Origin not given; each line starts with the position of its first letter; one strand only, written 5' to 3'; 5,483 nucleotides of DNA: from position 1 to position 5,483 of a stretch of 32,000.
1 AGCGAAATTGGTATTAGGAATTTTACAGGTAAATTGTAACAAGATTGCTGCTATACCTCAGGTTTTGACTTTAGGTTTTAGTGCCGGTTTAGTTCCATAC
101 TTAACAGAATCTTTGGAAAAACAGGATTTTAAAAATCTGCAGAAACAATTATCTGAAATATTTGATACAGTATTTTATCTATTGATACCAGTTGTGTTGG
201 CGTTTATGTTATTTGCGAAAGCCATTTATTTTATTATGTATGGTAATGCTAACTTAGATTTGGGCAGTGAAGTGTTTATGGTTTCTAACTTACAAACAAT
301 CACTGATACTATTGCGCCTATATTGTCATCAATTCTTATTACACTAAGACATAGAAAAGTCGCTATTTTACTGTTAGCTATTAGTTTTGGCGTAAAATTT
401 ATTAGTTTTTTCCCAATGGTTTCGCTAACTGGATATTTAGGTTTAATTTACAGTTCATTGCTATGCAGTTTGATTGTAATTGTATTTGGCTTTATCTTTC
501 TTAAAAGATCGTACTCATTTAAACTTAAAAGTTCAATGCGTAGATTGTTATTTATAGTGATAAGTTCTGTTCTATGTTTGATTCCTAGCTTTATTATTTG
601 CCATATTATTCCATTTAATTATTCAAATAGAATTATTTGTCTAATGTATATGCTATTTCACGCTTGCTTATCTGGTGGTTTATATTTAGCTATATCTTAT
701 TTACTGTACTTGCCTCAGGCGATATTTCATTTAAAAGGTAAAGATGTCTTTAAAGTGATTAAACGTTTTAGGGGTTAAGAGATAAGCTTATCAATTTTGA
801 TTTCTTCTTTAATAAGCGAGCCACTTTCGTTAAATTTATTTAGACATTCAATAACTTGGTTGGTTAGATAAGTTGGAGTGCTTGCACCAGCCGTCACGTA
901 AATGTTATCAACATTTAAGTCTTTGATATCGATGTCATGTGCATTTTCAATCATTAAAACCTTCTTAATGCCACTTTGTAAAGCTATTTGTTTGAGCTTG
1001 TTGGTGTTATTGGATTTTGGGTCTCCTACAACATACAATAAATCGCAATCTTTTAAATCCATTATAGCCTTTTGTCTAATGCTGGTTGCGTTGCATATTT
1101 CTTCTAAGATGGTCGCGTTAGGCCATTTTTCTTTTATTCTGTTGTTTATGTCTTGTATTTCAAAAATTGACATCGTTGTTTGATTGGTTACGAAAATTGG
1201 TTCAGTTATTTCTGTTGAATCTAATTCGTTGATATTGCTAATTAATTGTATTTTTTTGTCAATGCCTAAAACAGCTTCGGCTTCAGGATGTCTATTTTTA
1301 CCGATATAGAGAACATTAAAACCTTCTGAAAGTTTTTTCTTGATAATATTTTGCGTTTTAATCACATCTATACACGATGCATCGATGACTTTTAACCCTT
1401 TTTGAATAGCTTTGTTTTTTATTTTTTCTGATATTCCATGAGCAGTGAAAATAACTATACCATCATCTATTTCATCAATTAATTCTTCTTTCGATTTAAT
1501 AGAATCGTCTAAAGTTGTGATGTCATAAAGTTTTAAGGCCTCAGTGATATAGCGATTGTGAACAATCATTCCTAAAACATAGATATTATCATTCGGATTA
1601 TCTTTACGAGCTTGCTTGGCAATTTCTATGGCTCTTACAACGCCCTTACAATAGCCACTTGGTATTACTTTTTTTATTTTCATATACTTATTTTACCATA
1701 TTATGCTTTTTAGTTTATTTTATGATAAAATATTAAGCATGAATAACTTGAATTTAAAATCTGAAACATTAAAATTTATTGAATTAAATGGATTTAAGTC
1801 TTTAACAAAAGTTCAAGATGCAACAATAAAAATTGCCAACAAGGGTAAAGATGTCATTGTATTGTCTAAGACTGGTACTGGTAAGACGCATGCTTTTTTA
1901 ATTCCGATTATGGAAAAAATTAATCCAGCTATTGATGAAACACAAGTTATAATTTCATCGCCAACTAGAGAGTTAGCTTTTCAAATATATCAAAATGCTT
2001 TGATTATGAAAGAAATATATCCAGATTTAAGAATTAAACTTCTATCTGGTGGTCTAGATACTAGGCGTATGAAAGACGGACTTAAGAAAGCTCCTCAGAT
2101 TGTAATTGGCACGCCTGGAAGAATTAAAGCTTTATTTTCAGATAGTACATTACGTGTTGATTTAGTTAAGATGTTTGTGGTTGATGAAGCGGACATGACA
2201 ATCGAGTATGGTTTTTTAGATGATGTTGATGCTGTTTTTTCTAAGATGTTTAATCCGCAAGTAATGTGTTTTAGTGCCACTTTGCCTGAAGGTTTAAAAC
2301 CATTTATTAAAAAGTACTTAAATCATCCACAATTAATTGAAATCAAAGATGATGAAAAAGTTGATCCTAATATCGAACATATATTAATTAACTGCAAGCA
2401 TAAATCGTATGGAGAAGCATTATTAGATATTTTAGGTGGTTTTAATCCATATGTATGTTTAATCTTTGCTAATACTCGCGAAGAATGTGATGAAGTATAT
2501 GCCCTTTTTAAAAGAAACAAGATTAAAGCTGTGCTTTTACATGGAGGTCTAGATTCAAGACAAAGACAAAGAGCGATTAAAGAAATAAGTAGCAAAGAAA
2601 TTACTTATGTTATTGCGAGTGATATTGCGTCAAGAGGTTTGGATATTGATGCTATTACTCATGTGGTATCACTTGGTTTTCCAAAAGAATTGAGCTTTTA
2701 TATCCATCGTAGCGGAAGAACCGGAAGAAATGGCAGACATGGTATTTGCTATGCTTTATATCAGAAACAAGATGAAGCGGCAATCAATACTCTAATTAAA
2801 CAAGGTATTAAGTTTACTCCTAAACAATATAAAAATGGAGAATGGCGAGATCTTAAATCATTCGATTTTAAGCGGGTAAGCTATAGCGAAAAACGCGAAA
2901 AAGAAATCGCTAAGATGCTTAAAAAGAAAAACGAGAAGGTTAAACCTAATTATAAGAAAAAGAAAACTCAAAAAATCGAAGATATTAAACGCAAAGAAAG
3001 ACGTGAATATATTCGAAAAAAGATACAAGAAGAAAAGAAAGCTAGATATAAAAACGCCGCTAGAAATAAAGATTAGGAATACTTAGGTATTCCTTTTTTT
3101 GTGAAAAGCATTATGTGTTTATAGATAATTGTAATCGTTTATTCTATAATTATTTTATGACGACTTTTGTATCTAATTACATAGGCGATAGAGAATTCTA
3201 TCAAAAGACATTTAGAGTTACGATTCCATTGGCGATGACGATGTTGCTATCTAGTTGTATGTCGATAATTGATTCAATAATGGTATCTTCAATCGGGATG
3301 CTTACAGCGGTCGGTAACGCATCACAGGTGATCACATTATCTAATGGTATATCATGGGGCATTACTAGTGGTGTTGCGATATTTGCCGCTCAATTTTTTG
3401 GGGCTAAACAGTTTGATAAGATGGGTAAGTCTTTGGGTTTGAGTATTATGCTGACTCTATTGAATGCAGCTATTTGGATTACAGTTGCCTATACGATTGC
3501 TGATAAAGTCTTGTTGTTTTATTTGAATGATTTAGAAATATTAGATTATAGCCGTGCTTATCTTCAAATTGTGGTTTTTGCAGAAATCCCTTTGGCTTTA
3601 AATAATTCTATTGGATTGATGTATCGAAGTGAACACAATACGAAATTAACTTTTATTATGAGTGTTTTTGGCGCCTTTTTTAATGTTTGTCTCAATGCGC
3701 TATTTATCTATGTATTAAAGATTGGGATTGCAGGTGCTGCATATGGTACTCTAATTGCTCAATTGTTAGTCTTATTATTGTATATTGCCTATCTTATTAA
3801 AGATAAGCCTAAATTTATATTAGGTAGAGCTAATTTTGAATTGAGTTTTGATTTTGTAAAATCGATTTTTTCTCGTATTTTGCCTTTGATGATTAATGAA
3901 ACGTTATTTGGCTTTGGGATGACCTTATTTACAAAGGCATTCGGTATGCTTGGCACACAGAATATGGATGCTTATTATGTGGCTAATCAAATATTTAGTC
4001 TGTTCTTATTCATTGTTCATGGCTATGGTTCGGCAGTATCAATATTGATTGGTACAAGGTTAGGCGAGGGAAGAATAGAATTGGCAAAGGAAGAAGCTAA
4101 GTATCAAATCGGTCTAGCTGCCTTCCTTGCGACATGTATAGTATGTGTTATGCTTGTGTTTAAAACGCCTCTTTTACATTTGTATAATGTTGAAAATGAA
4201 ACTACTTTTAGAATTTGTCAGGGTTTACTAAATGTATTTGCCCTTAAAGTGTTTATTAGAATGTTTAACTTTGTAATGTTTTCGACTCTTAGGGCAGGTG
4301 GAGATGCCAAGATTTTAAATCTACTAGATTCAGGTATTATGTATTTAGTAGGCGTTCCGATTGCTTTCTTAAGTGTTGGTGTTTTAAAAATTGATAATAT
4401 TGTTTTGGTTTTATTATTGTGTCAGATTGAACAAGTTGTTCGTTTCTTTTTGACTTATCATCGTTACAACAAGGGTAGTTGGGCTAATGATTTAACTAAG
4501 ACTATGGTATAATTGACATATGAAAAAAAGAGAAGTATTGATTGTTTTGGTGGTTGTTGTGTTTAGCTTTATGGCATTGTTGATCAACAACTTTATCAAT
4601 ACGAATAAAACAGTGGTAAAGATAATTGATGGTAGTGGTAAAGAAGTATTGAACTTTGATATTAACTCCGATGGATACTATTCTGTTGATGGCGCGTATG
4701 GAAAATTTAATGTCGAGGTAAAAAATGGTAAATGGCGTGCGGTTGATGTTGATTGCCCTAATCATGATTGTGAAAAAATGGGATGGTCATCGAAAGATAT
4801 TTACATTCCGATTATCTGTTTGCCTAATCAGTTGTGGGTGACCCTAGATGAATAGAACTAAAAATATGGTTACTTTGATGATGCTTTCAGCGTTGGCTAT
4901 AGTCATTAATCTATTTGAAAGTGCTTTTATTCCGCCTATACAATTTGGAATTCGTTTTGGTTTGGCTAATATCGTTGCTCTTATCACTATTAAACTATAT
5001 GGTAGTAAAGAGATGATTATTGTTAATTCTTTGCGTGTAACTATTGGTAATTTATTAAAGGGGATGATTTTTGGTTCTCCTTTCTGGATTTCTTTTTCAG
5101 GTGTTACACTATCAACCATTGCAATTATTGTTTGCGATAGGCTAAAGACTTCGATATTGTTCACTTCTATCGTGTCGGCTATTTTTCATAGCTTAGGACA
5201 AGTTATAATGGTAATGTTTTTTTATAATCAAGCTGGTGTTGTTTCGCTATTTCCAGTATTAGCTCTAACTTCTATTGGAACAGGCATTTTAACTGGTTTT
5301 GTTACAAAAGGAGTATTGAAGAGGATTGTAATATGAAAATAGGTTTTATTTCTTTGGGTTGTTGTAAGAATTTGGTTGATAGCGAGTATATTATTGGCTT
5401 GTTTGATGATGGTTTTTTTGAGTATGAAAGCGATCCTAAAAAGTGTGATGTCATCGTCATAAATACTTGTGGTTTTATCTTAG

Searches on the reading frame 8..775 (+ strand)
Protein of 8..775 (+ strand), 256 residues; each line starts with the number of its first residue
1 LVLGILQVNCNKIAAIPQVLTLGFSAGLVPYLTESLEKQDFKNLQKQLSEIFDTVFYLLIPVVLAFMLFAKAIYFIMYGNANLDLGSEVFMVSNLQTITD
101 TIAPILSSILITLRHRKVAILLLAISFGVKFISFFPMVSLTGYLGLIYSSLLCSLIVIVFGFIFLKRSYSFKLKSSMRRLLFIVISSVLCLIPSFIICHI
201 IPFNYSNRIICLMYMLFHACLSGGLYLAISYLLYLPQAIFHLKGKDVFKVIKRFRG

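Call 82: search_protein_families(library=pfam, proteins=[window:8-775:+], max_evalue=0.00001)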
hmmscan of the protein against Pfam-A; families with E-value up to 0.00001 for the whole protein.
window:8-775:+ (256 aa): 1 family
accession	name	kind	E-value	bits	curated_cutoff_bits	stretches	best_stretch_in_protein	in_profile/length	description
PF03023.19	MurJ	-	2e-07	30.4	27.4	1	19-203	248-435/451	Lipid II flippase MurJ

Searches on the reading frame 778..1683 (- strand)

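Call 82: search_protein_families(library=pfam, proteins=[window:778-1683:-], max_evalue=0.00001)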
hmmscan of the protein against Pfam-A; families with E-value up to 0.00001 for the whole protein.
window:778-1683:- (302 aa): 1 family
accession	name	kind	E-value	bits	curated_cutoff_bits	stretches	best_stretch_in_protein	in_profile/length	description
PF02401.23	LYTB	-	3.5e-72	243.4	24.5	1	6-281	4-266/267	LytB protein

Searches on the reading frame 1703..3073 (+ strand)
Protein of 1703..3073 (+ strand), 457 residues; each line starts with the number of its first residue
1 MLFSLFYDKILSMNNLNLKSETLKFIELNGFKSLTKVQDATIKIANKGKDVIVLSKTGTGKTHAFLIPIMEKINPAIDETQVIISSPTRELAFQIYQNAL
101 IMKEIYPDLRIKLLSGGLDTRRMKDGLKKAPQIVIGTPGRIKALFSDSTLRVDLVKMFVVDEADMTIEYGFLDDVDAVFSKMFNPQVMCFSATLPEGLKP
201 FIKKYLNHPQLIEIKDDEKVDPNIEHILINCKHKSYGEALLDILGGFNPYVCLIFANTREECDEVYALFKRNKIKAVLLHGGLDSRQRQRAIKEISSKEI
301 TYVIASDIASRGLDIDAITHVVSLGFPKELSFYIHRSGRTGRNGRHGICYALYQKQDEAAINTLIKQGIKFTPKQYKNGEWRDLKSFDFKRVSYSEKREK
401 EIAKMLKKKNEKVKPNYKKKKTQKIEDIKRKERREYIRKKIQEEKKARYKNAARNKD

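Call 82: search_protein_families(library=pfam, proteins=[window:1703-3073:+], max_evalue=0.00001)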
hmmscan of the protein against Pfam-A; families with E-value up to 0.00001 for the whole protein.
window:1703-3073:+ (457 aa): 3 families
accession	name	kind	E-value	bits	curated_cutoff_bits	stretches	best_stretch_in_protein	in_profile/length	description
PF00270.35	DEAD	-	3.4e-40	138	26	1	35-198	1-164/167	DEAD/DEAH box helicase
PF00271.37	Helicase_C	-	5e-24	85.1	23.5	1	248-344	14-110/110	Helicase conserved C-terminal domain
PF04851.21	ResIII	-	5.1e-06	26.9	22.5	1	43-194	18-162/164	Type III restriction enzyme, res subunit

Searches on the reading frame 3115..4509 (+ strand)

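Call 82: search_protein_families(library=pfam, proteins=[window:3115-4509:+], max_evalue=0.00001)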
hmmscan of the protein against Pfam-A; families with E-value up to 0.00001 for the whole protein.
window:3115-4509:+ (465 aa): 1 family
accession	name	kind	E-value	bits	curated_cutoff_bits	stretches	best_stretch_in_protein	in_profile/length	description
PF01554.23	MatE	-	1.9e-41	141.9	24.9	2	38-195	1-160/161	MatE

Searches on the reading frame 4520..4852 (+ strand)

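Call 82: search_protein_families(library=pfam, proteins=[window:4520-4852:+], max_evalue=0.00001)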
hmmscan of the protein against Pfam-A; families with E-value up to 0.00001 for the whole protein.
window:4520-4852:+ (111 aa): 1 family
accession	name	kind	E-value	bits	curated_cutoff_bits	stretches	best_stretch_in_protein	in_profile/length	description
PF07009.16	NusG_II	-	4.5e-18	65.8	29.6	1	8-110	1-104/107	NusG domain II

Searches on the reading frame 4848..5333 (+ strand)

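Call 82: search_protein_families(library=pfam, proteins=[window:4848-5333:+], max_evalue=0.00001)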
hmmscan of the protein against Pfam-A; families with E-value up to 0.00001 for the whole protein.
window:4848-5333:+ (162 aa): 1 family
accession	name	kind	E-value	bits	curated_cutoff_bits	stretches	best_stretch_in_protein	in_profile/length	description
PF07456.16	Hpre_diP_synt_I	-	1.6e-29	103.2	30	1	13-154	1-145/147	Heptaprenyl diphosphate synthase component I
